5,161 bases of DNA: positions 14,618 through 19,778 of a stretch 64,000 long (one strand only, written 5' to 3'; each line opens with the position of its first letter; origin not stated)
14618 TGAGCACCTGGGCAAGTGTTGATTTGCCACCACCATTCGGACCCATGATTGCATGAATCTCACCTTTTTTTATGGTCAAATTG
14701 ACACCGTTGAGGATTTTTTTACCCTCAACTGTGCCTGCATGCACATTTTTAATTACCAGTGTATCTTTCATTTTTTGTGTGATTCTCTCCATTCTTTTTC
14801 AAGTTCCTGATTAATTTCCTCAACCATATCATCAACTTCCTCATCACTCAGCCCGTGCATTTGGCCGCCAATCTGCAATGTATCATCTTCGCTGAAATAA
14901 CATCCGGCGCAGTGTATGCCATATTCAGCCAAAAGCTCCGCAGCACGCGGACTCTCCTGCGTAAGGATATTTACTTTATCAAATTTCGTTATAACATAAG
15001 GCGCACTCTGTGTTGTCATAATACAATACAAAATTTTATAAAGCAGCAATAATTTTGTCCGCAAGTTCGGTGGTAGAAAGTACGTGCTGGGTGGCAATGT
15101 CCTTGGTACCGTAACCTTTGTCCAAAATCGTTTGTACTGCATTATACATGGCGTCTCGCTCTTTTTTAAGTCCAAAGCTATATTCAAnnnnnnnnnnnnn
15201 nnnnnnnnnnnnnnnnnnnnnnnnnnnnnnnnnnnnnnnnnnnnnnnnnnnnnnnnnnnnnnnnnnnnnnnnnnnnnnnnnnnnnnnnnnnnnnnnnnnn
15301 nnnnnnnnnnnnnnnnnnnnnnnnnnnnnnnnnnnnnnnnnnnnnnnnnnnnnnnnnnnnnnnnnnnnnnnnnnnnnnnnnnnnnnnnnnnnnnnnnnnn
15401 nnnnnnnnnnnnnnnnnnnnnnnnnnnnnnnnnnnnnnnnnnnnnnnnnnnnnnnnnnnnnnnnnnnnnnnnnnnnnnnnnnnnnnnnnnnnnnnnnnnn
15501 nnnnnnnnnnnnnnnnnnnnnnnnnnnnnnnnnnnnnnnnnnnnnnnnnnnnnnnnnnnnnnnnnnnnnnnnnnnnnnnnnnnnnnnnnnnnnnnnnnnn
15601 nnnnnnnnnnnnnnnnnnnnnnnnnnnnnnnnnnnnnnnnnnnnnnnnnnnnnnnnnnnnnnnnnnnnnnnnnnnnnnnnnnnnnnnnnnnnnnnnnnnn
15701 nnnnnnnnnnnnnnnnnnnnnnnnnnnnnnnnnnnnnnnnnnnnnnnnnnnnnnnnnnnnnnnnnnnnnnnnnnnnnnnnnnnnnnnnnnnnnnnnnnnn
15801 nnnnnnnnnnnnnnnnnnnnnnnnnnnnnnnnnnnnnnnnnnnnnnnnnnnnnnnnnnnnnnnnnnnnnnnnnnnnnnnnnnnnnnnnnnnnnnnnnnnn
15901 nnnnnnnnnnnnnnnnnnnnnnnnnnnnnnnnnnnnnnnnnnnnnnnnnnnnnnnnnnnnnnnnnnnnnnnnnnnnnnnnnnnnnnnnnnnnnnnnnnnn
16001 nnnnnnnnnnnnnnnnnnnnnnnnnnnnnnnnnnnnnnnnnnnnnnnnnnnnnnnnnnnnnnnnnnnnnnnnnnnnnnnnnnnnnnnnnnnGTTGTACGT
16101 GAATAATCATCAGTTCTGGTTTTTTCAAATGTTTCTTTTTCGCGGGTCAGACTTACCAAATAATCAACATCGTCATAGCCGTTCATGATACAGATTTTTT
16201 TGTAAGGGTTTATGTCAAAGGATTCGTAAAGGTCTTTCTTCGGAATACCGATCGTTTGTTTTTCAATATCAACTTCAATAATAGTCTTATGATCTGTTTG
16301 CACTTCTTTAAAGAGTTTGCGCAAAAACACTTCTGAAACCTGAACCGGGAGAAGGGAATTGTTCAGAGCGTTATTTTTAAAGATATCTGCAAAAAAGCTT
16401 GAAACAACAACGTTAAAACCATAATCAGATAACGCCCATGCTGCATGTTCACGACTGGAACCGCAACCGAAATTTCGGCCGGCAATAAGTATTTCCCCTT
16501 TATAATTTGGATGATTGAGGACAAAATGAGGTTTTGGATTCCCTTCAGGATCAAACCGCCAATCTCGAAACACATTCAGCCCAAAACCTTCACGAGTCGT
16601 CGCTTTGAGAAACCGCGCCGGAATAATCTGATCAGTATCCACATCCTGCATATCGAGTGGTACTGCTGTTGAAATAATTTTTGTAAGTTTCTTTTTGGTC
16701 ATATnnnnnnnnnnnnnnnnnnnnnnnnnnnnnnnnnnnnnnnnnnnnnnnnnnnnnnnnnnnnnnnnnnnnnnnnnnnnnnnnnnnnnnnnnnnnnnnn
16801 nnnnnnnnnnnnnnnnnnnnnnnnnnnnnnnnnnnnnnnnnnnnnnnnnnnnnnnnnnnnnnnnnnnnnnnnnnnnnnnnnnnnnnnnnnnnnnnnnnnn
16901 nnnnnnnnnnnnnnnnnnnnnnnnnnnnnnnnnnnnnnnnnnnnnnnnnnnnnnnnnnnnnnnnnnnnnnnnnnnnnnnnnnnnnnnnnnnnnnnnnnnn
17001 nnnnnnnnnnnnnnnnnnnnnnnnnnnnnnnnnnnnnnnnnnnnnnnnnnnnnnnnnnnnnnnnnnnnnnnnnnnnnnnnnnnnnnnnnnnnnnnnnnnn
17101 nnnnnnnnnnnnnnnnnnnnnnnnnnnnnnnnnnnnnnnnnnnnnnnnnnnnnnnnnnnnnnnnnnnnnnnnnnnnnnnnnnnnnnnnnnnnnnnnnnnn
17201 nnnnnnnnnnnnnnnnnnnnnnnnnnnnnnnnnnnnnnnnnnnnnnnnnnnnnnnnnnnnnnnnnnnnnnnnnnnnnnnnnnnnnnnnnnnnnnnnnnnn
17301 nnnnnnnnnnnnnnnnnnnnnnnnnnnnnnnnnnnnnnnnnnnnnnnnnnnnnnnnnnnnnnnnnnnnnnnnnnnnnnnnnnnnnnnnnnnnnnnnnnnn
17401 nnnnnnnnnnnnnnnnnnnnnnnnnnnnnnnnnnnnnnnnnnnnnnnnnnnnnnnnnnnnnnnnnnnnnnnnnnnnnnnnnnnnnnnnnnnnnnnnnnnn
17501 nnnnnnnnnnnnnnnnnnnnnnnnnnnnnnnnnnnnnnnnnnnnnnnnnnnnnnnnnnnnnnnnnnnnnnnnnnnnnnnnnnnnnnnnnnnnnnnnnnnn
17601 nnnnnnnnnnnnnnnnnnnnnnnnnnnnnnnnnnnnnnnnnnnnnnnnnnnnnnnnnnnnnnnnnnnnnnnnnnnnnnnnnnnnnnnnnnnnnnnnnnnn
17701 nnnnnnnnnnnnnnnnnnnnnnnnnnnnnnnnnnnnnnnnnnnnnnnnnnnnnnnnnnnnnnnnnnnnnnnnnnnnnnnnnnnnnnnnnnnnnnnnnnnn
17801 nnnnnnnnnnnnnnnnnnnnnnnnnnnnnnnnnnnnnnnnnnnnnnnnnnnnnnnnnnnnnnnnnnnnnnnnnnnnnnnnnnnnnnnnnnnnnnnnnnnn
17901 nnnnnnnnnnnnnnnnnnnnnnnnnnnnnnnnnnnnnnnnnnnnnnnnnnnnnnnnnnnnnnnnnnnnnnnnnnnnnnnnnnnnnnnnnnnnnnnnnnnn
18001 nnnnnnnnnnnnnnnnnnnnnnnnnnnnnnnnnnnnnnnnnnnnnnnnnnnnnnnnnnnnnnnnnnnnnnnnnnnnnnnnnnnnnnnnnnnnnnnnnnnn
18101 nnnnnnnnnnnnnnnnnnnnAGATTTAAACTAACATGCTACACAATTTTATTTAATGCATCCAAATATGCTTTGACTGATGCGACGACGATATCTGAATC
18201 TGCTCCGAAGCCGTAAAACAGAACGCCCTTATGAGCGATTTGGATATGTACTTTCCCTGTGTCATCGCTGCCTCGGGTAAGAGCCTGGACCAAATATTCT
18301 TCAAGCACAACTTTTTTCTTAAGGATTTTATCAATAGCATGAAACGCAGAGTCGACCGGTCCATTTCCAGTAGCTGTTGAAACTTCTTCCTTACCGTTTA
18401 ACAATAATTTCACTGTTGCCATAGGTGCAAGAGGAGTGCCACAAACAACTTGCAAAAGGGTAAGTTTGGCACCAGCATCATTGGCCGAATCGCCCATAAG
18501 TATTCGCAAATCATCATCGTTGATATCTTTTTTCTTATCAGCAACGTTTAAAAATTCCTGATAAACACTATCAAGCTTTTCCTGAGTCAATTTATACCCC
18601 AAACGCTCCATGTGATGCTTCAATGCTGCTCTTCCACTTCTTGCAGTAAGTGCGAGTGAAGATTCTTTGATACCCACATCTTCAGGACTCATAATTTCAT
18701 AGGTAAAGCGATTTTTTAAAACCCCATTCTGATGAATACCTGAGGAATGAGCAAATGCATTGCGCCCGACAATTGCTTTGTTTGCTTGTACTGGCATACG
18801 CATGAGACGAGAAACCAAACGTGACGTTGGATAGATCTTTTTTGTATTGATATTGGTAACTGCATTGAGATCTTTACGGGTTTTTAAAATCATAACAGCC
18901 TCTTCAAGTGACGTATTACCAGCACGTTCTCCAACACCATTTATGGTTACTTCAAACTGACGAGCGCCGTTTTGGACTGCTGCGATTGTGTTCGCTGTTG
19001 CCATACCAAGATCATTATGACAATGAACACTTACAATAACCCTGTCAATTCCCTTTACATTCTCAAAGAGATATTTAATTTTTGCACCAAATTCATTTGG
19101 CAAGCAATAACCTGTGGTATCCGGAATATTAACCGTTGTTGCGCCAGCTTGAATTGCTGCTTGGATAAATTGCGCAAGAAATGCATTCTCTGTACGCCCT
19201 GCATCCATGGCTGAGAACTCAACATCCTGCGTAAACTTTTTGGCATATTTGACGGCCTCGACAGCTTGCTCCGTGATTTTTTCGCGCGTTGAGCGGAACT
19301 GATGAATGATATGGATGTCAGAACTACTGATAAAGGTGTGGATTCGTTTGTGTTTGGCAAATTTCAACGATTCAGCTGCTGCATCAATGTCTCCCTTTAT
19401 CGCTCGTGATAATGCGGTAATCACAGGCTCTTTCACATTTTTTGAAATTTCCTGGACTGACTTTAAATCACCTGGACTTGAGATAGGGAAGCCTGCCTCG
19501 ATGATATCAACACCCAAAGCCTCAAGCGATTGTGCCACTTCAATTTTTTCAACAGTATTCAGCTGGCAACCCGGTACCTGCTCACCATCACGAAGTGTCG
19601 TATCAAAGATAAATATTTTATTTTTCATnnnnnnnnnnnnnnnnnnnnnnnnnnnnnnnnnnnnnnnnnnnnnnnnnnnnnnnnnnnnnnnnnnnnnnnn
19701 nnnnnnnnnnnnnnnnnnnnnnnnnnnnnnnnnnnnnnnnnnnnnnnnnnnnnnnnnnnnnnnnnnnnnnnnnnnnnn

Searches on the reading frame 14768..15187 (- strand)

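Call 5: search_protein_families(library=pfam, proteins=[window:14768-15187:-], max_evalue=0.01)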
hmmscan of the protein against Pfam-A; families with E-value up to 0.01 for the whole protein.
window:14768-15187:- (139 aa): 1 family
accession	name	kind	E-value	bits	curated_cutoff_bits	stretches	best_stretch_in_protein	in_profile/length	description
PF08984.16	DUF1858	-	0.00017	22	32.2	1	66-117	1-57/59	Domain of unknown function (DUF1858)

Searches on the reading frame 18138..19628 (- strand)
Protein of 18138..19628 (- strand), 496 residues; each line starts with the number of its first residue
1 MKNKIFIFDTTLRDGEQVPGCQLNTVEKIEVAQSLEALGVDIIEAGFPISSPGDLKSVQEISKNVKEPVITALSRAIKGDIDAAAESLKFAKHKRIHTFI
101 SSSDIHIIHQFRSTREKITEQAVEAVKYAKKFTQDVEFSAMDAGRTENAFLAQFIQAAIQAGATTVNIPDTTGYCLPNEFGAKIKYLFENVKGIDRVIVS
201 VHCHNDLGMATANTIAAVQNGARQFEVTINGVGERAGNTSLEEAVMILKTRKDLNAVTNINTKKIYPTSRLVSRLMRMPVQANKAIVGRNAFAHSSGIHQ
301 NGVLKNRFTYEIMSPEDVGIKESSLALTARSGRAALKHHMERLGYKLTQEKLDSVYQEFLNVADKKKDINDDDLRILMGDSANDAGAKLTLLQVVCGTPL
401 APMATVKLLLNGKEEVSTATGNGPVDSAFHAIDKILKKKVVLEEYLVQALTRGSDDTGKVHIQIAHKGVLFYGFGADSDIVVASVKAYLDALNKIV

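Call 5: search_protein_families(library=pfam, proteins=[window:18138-19628:-], max_evalue=0.01)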
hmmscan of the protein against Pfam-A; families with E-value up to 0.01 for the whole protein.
window:18138-19628:- (496 aa): 3 families
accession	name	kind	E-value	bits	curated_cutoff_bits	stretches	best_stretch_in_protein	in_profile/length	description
PF00682.25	HMGL-like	-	2e-90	303.2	29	1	5-272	2-260/260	HMGL-like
PF08502.15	LeuA_dimer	-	1.1e-34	119.5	24.9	1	369-495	2-130/131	LeuA allosteric (dimerisation) domain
PF22617.1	HCS_D2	-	1.5e-26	93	27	1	286-367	1-82/82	Homocitrate synthase post-HMGL domain-like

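Call 6: search_protein_families(library=ncbifam, proteins=[window:18138-19628:-], max_evalue=0.01)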
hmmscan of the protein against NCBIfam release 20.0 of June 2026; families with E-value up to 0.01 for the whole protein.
window:18138-19628:- (496 aa): 28 families (the best 25 are shown)
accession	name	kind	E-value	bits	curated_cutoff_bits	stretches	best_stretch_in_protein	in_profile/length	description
NF002086.0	PRK00915.1-3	equivalog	4.3e-222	738.2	532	1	2-495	4-501/516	2-isopropylmalate synthase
TIGR00973.1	leuA_bact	equivalog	2.9e-207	689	598.7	1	4-493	1-494/494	2-isopropylmalate synthase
NF002087.0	PRK00915.1-4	equivalog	3.2e-195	649.5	729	1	1-495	3-502/516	2-isopropylmalate synthase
NF002084.0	PRK00915.1-1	equivalog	1.2e-193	644.4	748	1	1-495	1-499/523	2-isopropylmalate synthase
NF002088.0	PRK00915.1-5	equivalog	3.3e-175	583.5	697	1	3-495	2-498/514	2-isopropylmalate synthase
NF002085.0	PRK00915.1-2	subfamily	1.9e-142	475.6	517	1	2-495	11-499/504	2-isopropylmalate synthase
TIGR02090.1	LEU1_arch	subfamily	1.4e-119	399.5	484.75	1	5-376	1-361/363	isopropylmalate/citramalate/homocitrate synthases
NF041069.1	IPMS_Sufob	equivalog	1.4e-114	383.2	600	1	6-376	2-363/371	isopropylmalate synthase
TIGR02660.1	nifV_homocitr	equivalog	7.7e-86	288.6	462.9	1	5-376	2-363/365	homocitrate synthase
TIGR02146.1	LysS_fung_arch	equivalog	8.3e-78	262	413.55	1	7-358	1-341/344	homocitrate synthase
NF042434.1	IPMS_Lepto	equivalog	1.4e-75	254.6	500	1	2-365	3-372/374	2-isopropylmalate synthase LeuA2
TIGR00977.1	citramal_synth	equivalog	2.1e-65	221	450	1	4-492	1-513/526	citramalate synthase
NF042433.1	CitmalDyn_Leptosp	equivalog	1.3e-52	179.1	950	1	2-492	5-507/514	(R)-citramalate synthase CimA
NF002991.1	PRK03739.1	subfamily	1.2e-43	149.7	455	1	10-494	32-550/550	2-isopropylmalate synthase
TIGR00970.1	leuA_yeast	equivalog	7.6e-35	120.5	697.4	2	10-305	32-343/564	2-isopropylmalate synthase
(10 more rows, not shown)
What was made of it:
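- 18138..19628 (-): leuA (2-isopropylmalate synthase). Its start overlaps the FTR1 stop by 11 nt (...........). NCBIfam match of 738 bits (call 6).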

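Call 21: find_related_loci(query=window:18138-19628:-, collection=genome_contigs, flank=10000)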
Query window:18138-19628:- (496 aa) in genome_contigs; peptide patterns used: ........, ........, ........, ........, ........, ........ (x = any residue, [..] = any of these).
600 stretches matched a pattern (row limit reached: there are more); 588 encode a relative of the query (tblastn E <= 1e-3); the best 80 are kept; 80 distinct loci.
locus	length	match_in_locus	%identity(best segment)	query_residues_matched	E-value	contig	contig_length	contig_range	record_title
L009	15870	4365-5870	66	1-496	0e+0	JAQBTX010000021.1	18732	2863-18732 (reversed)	MAG: bacterium isolate casp150-mb.129 NODE_7743_length_18732_cov_0.089572, whole genome shotgun sequence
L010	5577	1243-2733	67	1-495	0e+0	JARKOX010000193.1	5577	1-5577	MAG: Prolixibacteraceae bacterium isolate D148_metabat.30 k141_163714, whole genome shotgun sequence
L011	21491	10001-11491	65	1-496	0e+0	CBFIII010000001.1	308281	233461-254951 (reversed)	MAG: Bacteroidales bacterium isolate Co_bin_835_strict genome assembly, contig: Co_bin_835_strict_c1, whole genome shotg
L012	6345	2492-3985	64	1-496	0e+0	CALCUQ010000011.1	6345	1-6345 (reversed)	MAG TPA_asm: uncultured Bacteroidales bacterium isolate SRR6425771_bin.30_CONCOCT_v1.1_MAG genome assembly, contig: ERZ1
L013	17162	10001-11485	65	1-496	0e+0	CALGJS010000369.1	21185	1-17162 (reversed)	MAG: uncultured Saprospiraceae bacterium isolate H3_Bin_Bin_2_1_1 genome assembly, contig: c_000001984388, whole genome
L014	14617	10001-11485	65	1-494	0e+0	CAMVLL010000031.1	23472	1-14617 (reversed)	MAG TPA_asm: uncultured Bacteroidetes bacterium isolate SRR8387717_bin.125_metaWRAP_v1.3_MAG genome assembly, contig: ER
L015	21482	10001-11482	66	2-496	0e+0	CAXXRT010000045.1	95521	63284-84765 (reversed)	MAG: Marinifilaceae bacterium isolate 33d5628b-5a91-4dd6-8f06-1354c736e2d9 genome assembly, contig: contig_45, whole gen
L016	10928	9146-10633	64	1-496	0e+0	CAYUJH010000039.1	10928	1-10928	MAG TPA_asm: uncultured Roseobacteraceae bacterium isolate SRP072547_co2_408 genome assembly, contig: NODE_11067_length_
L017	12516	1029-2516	64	1-495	0e+0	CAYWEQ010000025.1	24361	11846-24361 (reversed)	MAG TPA_asm: uncultured Rikenellaceae bacterium isolate SRP080215_co1_37 genome assembly, contig: NODE_954_length_24361_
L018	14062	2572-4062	63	1-496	0e+0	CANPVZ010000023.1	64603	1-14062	MAG: uncultured Phocaeicola sp. isolate Lapin-001__bin39 genome assembly, contig: Lapin-001__NODE_637_length_64603_cov_3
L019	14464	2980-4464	64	1-494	0e+0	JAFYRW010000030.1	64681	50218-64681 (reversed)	MAG: Bacteroidaceae bacterium isolate RGIG7365 Water_buffalos_Cecum-5__c710364, whole genome shotgun sequence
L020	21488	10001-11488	64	1-495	0e+0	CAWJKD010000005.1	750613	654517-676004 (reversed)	MAG: uncultured Bacteroidetes bacterium isolate MFD05942.bin.1.169 genome assembly, contig: contig_3985, whole genome sh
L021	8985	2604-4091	64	1-495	0e+0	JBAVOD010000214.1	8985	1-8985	MAG: Bacteroidales bacterium isolate MFD02950_ilm_asm_bin18 k127_33346, whole genome shotgun sequence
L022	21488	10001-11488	65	1-495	0e+0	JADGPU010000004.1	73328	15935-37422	MAG: Bacteroidales bacterium isolate Chersky.21_39 contig-100_12, whole genome shotgun sequence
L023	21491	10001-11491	66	1-496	0e+0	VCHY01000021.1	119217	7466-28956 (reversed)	Labilibacter sediminis strain CG51 CG51_Scaffold21, whole genome shotgun sequence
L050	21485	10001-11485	64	1-494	0e+0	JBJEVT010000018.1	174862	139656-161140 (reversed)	MAG: Oligosphaeraceae bacterium isolate PUUB24_bin.025 NODE_19_length_174862_cov_11.374996, whole genome shotgun sequenc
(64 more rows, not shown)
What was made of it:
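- Tried and rejected: It cannot show how many CPR species carry the arrangement (call 21).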
